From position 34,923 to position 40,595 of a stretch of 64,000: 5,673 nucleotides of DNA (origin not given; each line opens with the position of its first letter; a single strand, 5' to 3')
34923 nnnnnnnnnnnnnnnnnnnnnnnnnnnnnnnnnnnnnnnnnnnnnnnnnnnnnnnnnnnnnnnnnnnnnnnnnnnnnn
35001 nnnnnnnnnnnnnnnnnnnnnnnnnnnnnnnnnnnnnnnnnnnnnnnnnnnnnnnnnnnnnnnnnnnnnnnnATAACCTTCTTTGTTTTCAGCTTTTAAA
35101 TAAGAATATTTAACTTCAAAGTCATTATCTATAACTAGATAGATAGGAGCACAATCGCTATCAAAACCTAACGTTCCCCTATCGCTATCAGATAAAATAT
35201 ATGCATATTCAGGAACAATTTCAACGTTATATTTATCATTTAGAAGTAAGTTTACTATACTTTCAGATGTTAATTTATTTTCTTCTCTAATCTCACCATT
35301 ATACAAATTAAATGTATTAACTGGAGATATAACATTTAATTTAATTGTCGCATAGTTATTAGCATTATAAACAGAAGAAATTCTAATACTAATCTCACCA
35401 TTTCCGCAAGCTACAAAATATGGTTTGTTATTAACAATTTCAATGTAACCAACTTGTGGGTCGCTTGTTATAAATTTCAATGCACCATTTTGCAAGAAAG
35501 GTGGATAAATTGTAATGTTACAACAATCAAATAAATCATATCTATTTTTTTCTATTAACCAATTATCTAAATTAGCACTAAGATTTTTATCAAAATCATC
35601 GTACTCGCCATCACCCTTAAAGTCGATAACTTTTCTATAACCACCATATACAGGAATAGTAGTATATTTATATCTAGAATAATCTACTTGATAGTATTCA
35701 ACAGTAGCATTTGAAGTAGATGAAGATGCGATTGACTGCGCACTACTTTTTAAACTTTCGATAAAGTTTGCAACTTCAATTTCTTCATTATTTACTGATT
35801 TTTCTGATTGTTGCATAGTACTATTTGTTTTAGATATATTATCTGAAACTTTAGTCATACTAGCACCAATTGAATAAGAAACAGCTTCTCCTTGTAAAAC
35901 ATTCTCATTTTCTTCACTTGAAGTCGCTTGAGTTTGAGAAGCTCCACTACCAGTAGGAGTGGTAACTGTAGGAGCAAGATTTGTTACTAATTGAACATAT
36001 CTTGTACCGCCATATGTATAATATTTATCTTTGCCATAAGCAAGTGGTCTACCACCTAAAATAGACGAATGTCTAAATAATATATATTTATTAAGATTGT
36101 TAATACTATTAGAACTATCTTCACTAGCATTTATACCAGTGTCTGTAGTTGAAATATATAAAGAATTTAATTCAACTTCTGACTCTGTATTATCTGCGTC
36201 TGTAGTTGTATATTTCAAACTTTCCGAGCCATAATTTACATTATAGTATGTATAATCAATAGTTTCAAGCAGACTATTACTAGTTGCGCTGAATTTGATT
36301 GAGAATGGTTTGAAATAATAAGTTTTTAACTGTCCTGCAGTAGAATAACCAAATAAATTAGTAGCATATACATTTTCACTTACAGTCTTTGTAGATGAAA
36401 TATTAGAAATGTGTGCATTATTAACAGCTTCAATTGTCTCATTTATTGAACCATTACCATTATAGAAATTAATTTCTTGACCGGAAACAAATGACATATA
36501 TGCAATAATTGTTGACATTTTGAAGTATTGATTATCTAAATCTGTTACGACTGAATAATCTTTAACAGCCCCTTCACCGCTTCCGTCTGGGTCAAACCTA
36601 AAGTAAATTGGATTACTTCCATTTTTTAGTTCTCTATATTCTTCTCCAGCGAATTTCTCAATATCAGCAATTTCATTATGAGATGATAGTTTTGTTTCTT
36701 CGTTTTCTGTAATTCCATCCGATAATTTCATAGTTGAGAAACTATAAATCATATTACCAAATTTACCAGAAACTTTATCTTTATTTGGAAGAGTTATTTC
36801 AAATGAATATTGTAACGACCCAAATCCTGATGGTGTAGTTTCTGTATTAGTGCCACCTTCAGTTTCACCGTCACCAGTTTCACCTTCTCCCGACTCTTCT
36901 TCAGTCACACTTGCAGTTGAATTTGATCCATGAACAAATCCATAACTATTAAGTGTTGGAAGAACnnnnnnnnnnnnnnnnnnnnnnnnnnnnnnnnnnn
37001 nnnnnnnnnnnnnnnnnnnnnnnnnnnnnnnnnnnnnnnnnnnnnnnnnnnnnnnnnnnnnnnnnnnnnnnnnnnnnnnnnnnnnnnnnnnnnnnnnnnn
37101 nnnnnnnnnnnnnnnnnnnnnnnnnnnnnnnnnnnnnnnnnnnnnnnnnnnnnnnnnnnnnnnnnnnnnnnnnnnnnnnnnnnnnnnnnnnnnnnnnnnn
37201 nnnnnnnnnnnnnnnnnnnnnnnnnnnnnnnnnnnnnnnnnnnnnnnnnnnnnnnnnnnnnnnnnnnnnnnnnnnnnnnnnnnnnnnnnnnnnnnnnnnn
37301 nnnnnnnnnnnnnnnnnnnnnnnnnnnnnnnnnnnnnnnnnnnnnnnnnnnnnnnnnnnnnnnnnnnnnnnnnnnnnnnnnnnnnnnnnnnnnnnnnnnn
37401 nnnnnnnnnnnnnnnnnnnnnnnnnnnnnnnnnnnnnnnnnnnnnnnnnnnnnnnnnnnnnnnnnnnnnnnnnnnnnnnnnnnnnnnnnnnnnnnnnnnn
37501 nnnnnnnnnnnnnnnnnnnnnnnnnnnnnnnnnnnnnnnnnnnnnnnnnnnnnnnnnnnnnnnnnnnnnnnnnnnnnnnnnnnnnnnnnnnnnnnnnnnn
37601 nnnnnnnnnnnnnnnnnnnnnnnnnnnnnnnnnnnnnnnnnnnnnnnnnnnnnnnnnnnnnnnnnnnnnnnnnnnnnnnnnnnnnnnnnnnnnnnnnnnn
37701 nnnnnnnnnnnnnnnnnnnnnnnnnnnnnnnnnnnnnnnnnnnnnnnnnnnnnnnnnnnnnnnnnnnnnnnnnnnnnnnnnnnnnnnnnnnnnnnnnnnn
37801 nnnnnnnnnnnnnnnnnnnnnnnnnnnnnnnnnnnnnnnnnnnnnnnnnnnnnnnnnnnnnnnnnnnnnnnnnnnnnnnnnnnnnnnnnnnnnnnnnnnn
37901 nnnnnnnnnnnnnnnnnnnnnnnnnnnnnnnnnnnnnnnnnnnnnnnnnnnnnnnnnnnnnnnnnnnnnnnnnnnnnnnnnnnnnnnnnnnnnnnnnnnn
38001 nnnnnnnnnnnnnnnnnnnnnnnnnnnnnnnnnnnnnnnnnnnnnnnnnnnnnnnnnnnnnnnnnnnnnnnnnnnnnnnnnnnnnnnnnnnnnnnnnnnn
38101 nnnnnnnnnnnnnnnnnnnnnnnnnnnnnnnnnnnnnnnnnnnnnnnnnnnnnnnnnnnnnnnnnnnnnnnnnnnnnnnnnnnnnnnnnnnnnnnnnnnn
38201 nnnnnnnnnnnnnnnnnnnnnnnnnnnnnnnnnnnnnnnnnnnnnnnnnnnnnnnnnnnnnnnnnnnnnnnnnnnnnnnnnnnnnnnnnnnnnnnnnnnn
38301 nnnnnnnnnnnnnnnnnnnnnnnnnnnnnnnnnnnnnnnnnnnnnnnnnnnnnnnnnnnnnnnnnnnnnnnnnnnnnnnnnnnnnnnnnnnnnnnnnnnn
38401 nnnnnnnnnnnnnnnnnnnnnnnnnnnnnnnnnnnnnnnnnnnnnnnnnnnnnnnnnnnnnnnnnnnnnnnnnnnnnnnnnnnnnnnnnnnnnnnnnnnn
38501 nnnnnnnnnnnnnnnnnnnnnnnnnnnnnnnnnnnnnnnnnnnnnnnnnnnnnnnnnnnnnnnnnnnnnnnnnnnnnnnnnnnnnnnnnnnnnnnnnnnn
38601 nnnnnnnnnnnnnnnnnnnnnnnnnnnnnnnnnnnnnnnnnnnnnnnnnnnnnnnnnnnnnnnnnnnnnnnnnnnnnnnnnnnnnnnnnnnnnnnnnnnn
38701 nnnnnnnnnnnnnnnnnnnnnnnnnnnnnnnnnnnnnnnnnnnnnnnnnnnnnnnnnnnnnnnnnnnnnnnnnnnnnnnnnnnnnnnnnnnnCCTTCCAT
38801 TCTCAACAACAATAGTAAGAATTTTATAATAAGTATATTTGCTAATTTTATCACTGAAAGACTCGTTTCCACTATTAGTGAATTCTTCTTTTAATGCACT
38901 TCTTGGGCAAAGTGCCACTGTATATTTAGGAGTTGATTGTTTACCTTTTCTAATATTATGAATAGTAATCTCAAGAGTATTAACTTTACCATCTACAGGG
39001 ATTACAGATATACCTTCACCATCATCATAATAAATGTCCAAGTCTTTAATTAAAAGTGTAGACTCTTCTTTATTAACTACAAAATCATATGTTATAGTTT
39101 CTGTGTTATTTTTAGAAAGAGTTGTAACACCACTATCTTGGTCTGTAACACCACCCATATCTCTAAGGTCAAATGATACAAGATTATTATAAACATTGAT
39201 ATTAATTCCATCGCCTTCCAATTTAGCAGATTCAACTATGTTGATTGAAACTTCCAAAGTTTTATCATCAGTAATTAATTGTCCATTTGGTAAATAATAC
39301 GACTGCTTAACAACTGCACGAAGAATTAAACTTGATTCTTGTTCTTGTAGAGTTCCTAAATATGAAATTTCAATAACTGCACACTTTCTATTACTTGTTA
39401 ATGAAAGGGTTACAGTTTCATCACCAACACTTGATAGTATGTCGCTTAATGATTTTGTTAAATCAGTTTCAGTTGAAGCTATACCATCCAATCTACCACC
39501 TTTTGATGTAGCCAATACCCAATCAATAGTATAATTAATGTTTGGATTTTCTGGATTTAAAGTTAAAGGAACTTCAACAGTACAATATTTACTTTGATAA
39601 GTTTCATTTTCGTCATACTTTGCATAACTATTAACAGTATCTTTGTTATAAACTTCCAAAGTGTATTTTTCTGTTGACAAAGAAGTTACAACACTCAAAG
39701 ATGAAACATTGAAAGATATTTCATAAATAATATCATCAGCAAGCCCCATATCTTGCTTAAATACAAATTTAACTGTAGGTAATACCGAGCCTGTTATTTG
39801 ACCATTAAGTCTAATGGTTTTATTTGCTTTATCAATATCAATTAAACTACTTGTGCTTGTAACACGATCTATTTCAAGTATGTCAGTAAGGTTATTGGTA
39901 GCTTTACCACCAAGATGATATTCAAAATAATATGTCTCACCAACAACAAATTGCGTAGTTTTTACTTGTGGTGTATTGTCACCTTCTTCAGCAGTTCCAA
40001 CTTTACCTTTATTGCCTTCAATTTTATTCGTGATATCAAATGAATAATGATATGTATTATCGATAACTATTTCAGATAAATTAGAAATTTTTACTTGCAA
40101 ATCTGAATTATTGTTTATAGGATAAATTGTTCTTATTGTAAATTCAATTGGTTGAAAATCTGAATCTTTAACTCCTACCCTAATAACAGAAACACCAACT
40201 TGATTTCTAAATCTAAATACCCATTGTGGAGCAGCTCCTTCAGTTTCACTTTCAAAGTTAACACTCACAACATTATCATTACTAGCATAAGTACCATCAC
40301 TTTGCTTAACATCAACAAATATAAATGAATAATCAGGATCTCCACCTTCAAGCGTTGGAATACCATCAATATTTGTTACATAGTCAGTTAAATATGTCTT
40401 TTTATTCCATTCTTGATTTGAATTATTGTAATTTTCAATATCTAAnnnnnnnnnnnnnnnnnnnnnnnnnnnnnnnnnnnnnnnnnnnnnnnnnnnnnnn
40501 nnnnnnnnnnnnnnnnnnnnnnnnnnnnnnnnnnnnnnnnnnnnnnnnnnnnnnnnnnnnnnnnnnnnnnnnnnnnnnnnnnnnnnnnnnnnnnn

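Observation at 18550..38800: The 8022-aa protein is a concatenation of about seven complete adhesin-like cassettes with conserved entry and exit motifs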

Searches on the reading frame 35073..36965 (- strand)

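Call 70: search_protein_families(library=pfam, proteins=[window:35073-36965:-], max_evalue=1)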
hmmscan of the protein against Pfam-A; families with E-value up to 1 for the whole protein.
window:35073-36965:- (631 aa): 1 family
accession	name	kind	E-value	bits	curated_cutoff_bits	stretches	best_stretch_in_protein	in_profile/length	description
PF21007.2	FBF1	-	0.18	10.7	45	1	349-418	388-454/524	Fas-binding factor 1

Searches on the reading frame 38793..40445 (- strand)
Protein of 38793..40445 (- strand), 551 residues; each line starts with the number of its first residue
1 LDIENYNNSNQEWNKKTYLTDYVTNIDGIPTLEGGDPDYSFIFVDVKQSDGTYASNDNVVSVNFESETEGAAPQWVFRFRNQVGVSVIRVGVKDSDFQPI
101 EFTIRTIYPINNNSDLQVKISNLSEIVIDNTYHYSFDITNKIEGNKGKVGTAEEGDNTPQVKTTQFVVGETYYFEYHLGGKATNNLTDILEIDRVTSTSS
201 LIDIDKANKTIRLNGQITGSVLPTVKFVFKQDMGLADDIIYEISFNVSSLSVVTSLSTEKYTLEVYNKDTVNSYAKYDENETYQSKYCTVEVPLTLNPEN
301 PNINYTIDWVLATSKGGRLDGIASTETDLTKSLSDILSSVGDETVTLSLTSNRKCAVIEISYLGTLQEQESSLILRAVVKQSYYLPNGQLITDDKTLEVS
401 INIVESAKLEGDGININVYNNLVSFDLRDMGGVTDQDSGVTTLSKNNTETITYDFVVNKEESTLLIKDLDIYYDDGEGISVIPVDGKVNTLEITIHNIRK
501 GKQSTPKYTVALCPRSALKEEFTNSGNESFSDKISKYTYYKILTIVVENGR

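Call 70: search_protein_families(library=pfam, proteins=[window:38793-40445:-], max_evalue=1)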
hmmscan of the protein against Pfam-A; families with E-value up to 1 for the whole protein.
window:38793-40445:- (551 aa): 0 families
